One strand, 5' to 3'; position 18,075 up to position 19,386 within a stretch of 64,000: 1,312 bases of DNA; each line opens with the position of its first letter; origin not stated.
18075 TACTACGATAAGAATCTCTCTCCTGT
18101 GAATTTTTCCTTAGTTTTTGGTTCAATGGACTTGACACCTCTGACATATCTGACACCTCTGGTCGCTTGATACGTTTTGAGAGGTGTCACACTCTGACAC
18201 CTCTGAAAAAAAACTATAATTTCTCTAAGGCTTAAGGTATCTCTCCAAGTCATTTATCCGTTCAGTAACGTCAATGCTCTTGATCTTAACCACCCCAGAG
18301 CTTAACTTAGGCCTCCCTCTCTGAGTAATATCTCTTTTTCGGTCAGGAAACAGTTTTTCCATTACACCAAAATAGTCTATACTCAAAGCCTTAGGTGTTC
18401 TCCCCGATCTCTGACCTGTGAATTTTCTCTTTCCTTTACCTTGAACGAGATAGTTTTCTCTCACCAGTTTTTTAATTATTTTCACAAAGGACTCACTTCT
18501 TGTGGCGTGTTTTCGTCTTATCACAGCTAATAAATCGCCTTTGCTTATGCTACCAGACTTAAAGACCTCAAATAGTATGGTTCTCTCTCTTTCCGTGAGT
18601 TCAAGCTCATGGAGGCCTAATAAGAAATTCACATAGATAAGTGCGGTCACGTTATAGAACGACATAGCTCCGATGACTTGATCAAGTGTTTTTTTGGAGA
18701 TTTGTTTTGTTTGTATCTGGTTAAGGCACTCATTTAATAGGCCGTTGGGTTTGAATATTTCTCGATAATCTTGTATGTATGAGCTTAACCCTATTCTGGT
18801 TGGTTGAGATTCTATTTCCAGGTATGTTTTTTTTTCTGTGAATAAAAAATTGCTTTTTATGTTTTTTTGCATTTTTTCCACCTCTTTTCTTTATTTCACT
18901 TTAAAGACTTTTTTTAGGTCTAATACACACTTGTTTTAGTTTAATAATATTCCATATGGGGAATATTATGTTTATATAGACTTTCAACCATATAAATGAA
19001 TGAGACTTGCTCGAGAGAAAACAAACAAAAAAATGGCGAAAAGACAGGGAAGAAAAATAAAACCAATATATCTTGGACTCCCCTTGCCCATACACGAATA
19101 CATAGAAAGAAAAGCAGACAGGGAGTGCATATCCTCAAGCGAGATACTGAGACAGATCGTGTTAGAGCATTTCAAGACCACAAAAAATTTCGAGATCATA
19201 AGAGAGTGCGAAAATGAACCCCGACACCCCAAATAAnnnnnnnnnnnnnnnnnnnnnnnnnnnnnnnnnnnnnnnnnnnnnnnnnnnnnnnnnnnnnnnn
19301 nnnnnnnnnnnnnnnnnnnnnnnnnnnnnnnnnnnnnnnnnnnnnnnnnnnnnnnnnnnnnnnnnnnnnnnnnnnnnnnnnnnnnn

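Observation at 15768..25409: A 9.6-kb integrated element in tRNA-Cys with an intact integrase and no recognisable structural genes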

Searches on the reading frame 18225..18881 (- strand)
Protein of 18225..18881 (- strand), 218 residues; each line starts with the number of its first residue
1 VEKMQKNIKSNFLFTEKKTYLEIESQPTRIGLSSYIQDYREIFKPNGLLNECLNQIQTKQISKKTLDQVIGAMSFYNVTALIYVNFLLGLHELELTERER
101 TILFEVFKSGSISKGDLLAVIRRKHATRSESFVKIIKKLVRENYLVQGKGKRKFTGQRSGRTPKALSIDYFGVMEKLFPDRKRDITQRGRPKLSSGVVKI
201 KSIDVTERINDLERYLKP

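Call 8: search_protein_families(library=pfam, proteins=[window:18225-18881:-], max_evalue=0.1)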
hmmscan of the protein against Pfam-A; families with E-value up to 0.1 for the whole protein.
window:18225-18881:- (218 aa): 1 family
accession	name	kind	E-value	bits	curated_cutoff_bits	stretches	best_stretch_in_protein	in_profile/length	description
PF13463.12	HTH_27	-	0.0063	17.2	22.2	1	95-150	1-53/68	Winged helix DNA-binding domain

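Call 11: search_protein_families(library=phrogs, proteins=[window:18225-18881:-], max_evalue=0.01)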
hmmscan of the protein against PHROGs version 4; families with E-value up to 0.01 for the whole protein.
window:18225-18881:- (218 aa): 0 families

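Call 64: search_protein_families(library=ncbifam, proteins=[window:18225-18881:-], max_evalue=0.05)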
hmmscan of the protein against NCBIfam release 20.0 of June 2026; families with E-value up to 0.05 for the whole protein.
window:18225-18881:- (218 aa): 0 families

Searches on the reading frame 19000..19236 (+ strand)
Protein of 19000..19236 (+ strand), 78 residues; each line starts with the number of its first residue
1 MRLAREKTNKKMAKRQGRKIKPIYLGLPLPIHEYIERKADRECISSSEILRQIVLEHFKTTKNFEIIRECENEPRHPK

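Call 8: search_protein_families(library=pfam, proteins=[window:19000-19236:+], max_evalue=0.1)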
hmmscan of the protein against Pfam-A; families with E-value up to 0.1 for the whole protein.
window:19000-19236:+ (78 aa): 1 family
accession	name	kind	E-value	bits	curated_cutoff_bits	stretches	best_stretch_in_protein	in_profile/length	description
PF01402.27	RHH_1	-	0.064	13.7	20.5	1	35-57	14-36/39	Ribbon-helix-helix protein, copG family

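Call 11: search_protein_families(library=phrogs, proteins=[window:19000-19236:+], max_evalue=0.01)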
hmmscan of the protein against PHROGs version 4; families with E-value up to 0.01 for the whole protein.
window:19000-19236:+ (78 aa): 1 family
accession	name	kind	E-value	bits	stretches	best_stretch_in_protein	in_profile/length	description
phrog_3431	-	transcription regulation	0.009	16.7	0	6-56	4-54/67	Arc-like repressor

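Call 64: search_protein_families(library=ncbifam, proteins=[window:19000-19236:+], max_evalue=0.05)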
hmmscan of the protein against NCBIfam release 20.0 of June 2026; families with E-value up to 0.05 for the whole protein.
window:19000-19236:+ (78 aa): 0 families
